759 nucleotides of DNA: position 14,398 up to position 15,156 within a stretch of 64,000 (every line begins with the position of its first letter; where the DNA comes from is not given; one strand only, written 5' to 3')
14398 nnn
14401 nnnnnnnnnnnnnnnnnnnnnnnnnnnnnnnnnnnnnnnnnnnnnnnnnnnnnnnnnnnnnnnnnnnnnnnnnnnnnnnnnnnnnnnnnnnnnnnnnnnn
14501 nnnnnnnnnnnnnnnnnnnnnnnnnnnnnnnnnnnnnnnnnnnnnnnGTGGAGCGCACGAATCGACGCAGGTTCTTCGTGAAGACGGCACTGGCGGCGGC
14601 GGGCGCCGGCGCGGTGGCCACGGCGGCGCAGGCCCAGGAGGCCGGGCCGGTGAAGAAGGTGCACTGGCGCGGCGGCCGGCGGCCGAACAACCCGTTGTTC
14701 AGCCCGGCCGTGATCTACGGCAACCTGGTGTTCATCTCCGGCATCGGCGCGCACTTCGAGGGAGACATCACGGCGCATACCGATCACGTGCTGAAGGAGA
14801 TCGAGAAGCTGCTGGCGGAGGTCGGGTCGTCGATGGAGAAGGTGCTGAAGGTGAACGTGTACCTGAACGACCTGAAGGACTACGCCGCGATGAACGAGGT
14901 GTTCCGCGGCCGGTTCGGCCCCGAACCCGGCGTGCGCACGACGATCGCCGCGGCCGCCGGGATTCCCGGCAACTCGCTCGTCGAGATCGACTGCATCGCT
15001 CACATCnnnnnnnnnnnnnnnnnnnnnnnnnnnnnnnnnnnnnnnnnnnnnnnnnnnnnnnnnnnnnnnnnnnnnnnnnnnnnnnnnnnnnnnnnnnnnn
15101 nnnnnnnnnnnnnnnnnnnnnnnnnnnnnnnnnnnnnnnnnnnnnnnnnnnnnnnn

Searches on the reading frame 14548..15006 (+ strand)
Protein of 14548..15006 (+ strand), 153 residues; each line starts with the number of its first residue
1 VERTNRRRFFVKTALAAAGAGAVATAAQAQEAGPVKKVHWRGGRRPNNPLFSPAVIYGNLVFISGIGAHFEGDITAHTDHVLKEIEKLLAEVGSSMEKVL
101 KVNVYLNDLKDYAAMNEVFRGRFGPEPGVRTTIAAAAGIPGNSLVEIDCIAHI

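Call 31: search_protein_families(library=ncbifam, proteins=[window:14548-15006:+])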
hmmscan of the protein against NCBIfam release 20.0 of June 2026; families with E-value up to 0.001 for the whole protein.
window:14548-15006:+ (153 aa): 3 families
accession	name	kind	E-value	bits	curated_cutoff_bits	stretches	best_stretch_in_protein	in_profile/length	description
TIGR00004.1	TIGR00004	subfamily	1.2e-17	64.3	106.25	1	51-151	16-123/125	Rid family detoxifying hydrolase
TIGR03610.1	RutC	equivalog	5.5e-14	52.3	169.1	1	42-153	10-126/127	pyrimidine utilization protein C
NF008490.0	PRK11401.1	equivalog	1.6e-05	24.8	222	1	71-151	43-125/129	enamine/imine deaminase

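Call 71: search_protein_families(library=pfam, proteins=[window:14548-15006:+])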
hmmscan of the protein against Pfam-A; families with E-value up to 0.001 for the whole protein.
window:14548-15006:+ (153 aa): 1 family
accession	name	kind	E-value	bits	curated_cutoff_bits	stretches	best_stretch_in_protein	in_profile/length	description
PF01042.26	Ribonuc_L-PSP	-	4.2e-21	75.6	27.3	1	51-153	11-121/121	Endoribonuclease L-PSP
